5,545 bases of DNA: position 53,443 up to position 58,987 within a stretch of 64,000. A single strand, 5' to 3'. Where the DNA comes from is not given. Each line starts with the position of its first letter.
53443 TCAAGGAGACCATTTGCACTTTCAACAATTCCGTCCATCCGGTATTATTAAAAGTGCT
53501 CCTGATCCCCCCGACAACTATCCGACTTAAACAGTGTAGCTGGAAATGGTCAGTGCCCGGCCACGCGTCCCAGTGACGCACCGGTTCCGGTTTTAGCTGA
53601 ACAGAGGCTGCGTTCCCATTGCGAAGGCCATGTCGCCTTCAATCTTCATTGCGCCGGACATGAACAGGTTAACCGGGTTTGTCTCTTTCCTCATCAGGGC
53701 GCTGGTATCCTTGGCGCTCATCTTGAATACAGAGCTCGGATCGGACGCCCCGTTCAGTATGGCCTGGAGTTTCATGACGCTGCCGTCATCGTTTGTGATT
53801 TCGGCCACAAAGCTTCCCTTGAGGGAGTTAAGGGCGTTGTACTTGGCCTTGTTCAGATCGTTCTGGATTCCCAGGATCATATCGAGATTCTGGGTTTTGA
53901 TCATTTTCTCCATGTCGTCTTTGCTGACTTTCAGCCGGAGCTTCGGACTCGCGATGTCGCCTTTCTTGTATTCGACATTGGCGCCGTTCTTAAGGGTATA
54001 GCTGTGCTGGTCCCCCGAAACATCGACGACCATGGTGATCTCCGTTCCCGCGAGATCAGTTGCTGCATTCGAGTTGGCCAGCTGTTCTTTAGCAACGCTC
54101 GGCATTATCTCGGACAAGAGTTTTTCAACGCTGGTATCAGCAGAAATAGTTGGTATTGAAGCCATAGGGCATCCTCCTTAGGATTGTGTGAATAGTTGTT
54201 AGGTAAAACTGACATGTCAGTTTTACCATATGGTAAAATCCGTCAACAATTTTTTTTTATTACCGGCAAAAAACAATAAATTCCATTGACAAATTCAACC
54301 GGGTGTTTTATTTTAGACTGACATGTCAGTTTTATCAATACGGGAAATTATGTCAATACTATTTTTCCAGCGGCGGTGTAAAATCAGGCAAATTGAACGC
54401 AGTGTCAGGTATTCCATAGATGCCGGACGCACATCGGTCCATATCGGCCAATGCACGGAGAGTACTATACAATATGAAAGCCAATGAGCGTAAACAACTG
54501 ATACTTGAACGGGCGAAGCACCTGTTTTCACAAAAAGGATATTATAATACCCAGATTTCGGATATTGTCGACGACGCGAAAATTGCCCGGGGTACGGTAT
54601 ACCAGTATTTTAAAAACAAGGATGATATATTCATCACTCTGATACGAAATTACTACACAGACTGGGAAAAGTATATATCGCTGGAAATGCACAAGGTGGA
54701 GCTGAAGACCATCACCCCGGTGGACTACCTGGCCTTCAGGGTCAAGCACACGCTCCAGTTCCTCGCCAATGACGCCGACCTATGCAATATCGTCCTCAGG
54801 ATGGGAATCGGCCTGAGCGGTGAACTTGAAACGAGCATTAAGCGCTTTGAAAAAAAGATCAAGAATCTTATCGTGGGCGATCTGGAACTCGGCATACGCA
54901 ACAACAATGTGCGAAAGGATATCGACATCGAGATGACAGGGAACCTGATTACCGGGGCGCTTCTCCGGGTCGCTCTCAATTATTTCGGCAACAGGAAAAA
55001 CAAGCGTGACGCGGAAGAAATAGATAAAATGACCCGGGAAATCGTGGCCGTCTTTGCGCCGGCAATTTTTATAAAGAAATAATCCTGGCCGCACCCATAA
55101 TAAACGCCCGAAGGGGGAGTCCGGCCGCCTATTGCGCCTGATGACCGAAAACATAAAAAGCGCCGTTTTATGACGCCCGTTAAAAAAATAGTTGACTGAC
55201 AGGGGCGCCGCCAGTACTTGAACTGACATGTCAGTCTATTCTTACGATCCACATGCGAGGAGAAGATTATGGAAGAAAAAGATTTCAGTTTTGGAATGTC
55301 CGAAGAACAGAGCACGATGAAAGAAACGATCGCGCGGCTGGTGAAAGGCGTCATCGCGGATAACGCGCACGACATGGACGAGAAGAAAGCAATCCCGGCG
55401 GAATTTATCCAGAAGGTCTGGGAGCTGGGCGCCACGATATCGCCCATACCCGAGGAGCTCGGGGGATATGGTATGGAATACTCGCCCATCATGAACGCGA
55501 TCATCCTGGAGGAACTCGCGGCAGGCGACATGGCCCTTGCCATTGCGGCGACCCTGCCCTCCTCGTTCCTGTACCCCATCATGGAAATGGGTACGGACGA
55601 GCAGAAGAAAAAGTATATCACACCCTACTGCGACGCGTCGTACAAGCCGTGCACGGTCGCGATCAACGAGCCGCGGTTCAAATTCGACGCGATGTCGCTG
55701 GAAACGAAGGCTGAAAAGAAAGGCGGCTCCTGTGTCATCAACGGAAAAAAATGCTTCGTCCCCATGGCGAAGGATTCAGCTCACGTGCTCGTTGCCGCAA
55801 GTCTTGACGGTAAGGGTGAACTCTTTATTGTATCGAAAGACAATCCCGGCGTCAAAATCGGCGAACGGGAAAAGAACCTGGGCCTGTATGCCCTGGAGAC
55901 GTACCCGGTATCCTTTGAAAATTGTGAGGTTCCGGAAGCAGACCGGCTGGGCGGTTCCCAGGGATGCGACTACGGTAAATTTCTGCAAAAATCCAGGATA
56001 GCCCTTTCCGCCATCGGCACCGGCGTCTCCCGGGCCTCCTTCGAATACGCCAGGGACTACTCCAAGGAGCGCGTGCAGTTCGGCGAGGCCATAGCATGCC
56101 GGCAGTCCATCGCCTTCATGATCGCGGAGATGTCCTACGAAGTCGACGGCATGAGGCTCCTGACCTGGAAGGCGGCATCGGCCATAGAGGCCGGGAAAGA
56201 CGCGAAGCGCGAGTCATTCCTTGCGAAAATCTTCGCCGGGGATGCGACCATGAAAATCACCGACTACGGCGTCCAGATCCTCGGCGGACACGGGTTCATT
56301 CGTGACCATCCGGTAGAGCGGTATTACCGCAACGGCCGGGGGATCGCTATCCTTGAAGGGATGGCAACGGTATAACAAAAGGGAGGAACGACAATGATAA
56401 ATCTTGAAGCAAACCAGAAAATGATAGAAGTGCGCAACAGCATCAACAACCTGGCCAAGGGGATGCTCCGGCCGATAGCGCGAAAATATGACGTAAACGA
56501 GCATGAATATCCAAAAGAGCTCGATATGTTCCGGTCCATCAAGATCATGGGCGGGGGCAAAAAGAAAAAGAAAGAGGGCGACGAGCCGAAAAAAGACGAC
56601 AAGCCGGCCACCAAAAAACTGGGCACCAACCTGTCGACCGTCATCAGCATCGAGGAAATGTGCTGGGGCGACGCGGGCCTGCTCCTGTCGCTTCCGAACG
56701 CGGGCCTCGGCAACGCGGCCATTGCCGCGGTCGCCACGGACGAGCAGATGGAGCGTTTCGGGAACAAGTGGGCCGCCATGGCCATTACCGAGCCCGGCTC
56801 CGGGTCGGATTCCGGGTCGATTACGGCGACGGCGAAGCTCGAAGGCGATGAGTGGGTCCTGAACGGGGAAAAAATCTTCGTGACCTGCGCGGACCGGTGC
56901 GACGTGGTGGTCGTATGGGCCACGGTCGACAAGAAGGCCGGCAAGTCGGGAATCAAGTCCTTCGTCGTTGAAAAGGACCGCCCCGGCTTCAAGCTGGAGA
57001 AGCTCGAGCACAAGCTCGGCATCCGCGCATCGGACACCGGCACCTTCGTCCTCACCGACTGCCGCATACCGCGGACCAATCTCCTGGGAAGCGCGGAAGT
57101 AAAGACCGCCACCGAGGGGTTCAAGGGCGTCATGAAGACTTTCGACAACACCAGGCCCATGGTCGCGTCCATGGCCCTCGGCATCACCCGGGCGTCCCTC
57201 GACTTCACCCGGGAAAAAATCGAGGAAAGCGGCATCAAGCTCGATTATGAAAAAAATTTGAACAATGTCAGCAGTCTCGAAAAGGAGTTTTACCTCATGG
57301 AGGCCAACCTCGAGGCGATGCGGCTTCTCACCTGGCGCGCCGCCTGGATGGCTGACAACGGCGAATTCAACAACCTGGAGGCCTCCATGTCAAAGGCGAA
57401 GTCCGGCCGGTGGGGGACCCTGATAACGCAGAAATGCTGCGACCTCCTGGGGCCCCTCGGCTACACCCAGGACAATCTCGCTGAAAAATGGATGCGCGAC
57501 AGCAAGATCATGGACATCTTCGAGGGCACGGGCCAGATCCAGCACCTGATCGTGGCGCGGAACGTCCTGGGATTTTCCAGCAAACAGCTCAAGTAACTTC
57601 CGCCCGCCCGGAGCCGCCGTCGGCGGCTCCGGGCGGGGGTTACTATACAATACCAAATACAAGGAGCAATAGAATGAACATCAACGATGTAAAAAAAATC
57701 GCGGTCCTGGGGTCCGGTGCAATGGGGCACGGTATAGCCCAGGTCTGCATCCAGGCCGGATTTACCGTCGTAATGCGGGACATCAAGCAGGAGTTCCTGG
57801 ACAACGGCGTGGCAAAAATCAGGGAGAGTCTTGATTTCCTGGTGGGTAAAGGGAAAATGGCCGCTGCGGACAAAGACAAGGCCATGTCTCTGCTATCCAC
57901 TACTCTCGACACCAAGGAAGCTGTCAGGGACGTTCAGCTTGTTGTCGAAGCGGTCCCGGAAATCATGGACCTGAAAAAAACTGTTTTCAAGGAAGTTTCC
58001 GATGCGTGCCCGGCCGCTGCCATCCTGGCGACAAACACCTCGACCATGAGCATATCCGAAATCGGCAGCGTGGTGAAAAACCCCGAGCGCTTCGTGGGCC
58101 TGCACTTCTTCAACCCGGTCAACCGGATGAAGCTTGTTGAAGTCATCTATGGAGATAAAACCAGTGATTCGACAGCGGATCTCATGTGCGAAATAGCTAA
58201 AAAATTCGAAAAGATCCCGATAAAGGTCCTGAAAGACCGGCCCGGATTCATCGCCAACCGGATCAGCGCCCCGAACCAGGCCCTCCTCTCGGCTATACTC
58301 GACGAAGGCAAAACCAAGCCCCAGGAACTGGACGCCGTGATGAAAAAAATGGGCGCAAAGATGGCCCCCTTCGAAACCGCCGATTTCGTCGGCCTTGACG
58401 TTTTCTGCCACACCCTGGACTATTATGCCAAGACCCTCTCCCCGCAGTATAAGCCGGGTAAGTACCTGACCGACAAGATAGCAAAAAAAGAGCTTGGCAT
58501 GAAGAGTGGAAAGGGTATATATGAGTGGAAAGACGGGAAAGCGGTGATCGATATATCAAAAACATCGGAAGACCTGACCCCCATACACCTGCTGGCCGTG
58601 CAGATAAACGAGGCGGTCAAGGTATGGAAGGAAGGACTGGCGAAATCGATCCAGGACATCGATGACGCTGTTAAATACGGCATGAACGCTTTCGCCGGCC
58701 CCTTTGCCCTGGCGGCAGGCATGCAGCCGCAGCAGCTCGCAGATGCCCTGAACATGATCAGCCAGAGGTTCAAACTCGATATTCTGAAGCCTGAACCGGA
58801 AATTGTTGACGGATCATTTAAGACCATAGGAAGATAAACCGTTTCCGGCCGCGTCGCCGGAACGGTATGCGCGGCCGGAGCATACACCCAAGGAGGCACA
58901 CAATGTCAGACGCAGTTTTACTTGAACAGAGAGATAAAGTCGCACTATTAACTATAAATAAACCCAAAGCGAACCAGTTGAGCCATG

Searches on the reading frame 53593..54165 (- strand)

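Call 6: search_protein_families(library=pfam, proteins=[window:53593-54165:-])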
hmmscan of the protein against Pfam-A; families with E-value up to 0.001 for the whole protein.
window:53593-54165:- (190 aa): 2 families
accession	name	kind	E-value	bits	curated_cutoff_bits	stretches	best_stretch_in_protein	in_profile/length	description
PF02036.22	SCP2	-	1.1e-13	51.8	21.3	1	107-189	11-100/101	SCP-2 sterol transfer family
PF14864.11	Alkyl_sulf_C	-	0.00048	20.8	27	0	34-94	28-88/125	Alkyl sulfatase C-terminal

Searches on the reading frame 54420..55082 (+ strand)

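Call 67: search_protein_families(library=pfam, proteins=[window:54420-55082:+], max_evalue=0.001)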
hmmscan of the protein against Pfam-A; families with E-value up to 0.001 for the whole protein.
window:54420-55082:+ (220 aa): 1 family
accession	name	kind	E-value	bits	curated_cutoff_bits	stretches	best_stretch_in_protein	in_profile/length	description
PF00440.29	TetR_N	-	2.4e-15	56.5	24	1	28-72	1-45/47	Bacterial regulatory proteins, tetR family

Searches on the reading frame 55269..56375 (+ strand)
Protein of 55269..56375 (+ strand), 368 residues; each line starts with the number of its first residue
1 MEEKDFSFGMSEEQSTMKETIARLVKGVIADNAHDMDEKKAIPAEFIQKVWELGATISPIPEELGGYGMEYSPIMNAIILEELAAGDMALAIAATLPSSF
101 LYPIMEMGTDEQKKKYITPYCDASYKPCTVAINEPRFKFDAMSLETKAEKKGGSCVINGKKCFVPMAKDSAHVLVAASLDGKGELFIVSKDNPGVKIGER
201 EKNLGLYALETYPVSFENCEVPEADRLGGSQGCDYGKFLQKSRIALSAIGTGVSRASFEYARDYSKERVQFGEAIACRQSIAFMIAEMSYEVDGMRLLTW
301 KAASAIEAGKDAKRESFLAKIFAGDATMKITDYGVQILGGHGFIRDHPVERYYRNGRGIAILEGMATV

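Call 67: search_protein_families(library=pfam, proteins=[window:55269-56375:+], max_evalue=0.001)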
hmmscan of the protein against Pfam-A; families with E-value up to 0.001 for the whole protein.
window:55269-56375:+ (368 aa): 4 families
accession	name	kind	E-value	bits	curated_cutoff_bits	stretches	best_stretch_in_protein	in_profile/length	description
PF00441.29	Acyl-CoA_dh_1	-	3.7e-30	105.5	22.4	1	237-365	9-137/150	Acyl-CoA dehydrogenase, C-terminal domain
PF02771.21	Acyl-CoA_dh_N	-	6e-25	88.3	22.9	1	11-122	1-111/113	Acyl-CoA dehydrogenase, N-terminal domain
PF02770.24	Acyl-CoA_dh_M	-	1.6e-15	57.5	33.3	1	130-219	2-97/97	Acyl-CoA dehydrogenase, middle domain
PF08028.16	Acyl-CoA_dh_2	-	7.7e-13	49.3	22.7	1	245-355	2-122/134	Acyl-CoA dehydrogenase, C-terminal domain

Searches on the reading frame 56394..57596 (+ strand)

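Call 67: search_protein_families(library=pfam, proteins=[window:56394-57596:+], max_evalue=0.001)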
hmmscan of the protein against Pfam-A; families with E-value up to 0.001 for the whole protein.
window:56394-57596:+ (400 aa): 3 families
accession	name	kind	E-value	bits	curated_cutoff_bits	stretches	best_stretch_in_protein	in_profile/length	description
PF00441.29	Acyl-CoA_dh_1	-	3e-33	115.5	22.4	1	241-392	2-150/150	Acyl-CoA dehydrogenase, C-terminal domain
PF02770.24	Acyl-CoA_dh_M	-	1e-24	87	33.3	1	128-223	1-97/97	Acyl-CoA dehydrogenase, middle domain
PF02771.21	Acyl-CoA_dh_N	-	3.1e-05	24.7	22.9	0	78-128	60-111/113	Acyl-CoA dehydrogenase, N-terminal domain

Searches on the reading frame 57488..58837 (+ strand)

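Call 67: search_protein_families(library=pfam, proteins=[window:57488-58837:+], max_evalue=0.001)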
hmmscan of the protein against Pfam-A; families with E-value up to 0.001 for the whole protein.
window:57488-58837:+ (449 aa): 4 families
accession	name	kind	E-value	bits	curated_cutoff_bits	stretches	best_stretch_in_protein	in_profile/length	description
PF02737.24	3HCDH_N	-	4.5e-63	212.9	22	1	70-250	1-179/180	3-hydroxyacyl-CoA dehydrogenase, NAD binding domain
PF00725.27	3HCDH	-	3.5e-27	95.2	22.1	1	253-347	1-97/97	3-hydroxyacyl-CoA dehydrogenase, C-terminal domain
PF01210.29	NAD_Gly3P_dh_N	-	1.5e-05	25.4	23.1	1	70-177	1-96/158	NAD-dependent glycerol-3-phosphate dehydrogenase N-terminus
PF03446.21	NAD_binding_2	-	0.00012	22.6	21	1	70-168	1-75/161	NAD binding domain of 6-phosphogluconate dehydrogenase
